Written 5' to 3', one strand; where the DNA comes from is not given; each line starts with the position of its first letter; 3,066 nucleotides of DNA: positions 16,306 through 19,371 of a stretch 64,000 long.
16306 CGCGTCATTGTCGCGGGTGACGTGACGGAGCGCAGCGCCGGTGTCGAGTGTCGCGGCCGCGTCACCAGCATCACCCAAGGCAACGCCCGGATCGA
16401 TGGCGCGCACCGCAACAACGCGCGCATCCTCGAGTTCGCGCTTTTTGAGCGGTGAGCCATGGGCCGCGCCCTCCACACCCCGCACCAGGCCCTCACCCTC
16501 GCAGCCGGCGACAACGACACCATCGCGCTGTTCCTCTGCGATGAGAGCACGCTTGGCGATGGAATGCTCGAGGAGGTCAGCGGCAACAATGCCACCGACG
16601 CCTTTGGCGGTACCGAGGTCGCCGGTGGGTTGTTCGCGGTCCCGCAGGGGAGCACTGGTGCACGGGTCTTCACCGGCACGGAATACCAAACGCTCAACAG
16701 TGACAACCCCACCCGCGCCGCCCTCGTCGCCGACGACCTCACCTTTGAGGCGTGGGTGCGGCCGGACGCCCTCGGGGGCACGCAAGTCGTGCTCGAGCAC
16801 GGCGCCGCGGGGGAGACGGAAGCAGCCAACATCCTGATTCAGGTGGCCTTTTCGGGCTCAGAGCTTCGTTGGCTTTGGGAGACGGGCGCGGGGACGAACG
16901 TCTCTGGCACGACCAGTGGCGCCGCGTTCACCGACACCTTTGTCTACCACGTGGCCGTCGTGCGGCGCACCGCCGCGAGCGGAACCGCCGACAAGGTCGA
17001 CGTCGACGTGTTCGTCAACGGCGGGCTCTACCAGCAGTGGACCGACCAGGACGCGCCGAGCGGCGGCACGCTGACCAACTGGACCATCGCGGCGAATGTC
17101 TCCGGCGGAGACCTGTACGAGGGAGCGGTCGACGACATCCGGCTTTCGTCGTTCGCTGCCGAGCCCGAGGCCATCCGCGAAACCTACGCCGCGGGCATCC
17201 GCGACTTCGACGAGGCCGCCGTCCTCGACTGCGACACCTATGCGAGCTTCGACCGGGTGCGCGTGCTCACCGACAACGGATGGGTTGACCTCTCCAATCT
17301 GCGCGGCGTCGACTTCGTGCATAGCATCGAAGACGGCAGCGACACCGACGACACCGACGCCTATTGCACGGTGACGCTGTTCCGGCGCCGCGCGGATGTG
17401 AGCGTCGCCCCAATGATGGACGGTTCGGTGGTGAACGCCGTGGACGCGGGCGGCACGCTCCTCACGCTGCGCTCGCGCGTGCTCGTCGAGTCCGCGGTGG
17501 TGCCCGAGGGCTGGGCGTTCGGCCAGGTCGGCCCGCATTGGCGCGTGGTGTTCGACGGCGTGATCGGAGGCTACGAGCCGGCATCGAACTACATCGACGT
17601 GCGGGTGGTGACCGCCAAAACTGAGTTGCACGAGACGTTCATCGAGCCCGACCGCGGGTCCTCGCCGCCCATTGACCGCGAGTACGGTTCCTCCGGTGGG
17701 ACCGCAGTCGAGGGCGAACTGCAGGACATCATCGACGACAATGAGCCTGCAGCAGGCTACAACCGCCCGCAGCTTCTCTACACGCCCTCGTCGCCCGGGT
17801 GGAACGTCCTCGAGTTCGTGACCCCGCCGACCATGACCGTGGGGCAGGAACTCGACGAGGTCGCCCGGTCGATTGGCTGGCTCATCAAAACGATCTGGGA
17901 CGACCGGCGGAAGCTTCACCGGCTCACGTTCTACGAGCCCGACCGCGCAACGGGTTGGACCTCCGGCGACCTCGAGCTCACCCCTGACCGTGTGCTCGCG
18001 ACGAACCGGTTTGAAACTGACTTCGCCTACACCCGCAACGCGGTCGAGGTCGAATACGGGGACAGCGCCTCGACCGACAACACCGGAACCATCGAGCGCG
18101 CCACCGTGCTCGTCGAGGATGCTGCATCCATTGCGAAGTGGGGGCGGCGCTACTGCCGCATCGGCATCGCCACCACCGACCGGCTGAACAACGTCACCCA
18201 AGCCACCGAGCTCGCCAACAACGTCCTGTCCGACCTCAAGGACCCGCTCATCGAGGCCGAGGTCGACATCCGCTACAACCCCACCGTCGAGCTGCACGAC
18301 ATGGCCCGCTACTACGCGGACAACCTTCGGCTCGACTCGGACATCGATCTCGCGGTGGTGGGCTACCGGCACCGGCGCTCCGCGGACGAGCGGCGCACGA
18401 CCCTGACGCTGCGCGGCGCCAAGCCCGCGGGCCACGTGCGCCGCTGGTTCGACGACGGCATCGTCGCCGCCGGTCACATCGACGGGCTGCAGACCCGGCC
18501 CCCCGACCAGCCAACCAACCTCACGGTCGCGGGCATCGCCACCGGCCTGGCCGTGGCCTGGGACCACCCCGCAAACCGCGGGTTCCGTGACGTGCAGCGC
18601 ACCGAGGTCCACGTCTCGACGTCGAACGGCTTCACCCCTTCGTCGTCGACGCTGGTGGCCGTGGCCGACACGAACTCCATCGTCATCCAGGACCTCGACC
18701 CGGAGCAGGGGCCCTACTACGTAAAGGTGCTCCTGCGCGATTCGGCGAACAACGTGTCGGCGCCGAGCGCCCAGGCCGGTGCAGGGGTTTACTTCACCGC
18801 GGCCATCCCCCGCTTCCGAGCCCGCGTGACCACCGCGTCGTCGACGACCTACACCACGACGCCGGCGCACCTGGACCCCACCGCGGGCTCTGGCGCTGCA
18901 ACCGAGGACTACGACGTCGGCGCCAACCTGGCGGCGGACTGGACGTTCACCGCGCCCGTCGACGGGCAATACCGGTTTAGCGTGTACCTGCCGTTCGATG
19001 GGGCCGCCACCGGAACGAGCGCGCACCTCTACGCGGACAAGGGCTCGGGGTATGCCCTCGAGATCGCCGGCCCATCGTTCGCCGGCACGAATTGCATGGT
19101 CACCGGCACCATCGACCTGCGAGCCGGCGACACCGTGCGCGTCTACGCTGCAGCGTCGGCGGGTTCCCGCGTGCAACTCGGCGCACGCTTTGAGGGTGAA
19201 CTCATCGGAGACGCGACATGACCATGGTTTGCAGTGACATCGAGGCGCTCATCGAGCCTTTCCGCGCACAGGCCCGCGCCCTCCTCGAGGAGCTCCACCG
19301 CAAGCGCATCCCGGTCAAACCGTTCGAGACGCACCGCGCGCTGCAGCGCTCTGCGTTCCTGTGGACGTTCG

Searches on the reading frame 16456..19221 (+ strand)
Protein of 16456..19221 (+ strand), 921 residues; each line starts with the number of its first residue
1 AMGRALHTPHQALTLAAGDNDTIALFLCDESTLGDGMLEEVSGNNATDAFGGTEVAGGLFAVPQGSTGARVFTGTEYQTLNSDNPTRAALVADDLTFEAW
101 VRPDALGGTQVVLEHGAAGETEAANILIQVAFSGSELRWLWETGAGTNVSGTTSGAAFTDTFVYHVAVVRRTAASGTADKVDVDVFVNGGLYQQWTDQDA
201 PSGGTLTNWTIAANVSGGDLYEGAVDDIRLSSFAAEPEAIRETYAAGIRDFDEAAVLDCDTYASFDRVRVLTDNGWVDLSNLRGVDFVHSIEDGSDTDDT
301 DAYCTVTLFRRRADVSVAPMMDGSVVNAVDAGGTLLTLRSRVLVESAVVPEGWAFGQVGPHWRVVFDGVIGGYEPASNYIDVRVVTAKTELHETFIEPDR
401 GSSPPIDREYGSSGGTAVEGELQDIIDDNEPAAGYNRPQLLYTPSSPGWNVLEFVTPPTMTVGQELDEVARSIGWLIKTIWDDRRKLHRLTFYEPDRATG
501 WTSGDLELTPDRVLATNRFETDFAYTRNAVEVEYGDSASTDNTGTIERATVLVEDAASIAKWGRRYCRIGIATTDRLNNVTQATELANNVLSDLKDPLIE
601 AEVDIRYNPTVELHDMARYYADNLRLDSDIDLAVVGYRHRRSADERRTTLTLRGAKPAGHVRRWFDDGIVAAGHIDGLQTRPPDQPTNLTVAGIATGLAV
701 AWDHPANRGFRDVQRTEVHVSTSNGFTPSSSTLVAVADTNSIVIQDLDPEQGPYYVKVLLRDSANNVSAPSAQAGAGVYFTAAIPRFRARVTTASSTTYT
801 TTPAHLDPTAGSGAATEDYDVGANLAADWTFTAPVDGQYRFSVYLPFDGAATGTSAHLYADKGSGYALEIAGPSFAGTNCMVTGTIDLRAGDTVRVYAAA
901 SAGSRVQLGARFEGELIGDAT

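Call 58: search_protein_families(library=pfam, proteins=[window:16456-19221:+], max_evalue=0.00001)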
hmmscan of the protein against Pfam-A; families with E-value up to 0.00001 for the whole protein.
window:16456-19221:+ (921 aa): 1 family
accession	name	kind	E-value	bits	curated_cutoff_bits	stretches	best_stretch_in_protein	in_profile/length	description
PF13385.13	Laminin_G_3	-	1e-13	52.1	27.6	1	88-240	12-150/151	Concanavalin A-like lectin/glucanases superfamily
